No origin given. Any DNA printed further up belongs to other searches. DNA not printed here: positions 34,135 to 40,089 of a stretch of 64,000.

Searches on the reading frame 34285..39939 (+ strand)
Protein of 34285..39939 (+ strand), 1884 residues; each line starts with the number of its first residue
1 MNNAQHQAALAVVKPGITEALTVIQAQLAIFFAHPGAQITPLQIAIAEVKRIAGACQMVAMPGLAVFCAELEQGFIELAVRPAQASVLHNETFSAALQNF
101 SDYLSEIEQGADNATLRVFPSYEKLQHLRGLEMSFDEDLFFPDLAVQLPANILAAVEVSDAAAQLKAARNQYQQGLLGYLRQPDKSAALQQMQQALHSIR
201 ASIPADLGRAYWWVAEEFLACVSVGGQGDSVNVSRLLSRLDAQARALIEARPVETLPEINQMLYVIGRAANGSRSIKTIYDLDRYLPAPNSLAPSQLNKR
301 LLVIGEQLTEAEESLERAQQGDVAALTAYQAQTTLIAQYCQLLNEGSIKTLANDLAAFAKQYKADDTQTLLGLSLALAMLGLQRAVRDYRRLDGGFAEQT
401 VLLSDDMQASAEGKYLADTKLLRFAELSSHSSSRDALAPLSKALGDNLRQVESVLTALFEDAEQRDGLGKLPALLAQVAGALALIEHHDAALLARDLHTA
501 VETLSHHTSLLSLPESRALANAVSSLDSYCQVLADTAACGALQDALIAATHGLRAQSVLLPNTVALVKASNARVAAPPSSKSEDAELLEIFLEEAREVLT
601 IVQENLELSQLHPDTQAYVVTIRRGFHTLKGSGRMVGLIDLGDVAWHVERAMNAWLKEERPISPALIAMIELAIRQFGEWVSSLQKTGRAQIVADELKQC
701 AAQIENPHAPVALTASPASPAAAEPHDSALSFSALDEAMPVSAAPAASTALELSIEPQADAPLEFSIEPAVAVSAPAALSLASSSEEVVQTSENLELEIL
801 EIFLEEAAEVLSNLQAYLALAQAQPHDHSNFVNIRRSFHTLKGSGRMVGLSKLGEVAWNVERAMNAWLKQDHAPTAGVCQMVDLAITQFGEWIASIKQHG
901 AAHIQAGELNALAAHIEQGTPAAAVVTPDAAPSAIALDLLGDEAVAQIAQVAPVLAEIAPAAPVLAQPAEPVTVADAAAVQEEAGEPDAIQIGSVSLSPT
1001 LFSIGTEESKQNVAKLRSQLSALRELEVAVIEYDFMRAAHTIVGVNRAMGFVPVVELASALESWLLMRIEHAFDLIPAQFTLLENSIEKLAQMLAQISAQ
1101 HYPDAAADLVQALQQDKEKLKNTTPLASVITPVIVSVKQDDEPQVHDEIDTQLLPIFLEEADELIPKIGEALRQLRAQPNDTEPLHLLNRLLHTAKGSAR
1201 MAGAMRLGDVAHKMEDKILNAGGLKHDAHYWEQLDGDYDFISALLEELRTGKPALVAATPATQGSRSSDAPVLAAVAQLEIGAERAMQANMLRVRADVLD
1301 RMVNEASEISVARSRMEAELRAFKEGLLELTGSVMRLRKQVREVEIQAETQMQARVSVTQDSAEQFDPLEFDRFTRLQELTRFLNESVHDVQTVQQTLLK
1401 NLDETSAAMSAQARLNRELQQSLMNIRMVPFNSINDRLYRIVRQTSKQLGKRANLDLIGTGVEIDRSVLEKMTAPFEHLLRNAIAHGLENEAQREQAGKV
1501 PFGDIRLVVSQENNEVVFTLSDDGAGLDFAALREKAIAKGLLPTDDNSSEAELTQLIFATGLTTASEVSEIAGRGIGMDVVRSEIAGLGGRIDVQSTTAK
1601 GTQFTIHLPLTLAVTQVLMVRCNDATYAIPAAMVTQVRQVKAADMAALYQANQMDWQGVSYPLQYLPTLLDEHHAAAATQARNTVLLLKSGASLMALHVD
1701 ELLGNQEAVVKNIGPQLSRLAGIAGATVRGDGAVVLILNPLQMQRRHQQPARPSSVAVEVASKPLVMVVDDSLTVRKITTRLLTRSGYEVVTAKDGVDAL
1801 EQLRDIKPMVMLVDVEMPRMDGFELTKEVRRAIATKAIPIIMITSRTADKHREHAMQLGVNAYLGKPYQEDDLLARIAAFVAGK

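Call 11: search_protein_families(library=pfam, proteins=[window:34285-39939:+])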
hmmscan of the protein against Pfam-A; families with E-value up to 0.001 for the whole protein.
window:34285-39939:+ (1884 aa): 5 families
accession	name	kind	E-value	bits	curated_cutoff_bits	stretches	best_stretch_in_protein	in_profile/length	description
PF01627.28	Hpt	-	1.5e-45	153.7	24.6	4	1152-1238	1-78/84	Hpt domain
PF00072.30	Response_reg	-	6.2e-27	94.4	30.2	1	1766-1877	1-110/111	Response regulator receiver domain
PF01584.24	CheW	-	2.2e-20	73.1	23.5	1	1616-1743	1-133/138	CheW-like domain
PF02518.31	HATPase_c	-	3.5e-13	50.4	26.4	1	1477-1611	7-110/111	Histidine kinase-, DNA gyrase B-, and HSP90-like ATPase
PF20161.5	VpsR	-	0.00086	19.5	23.7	0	1779-1829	23-73/121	VpsR domain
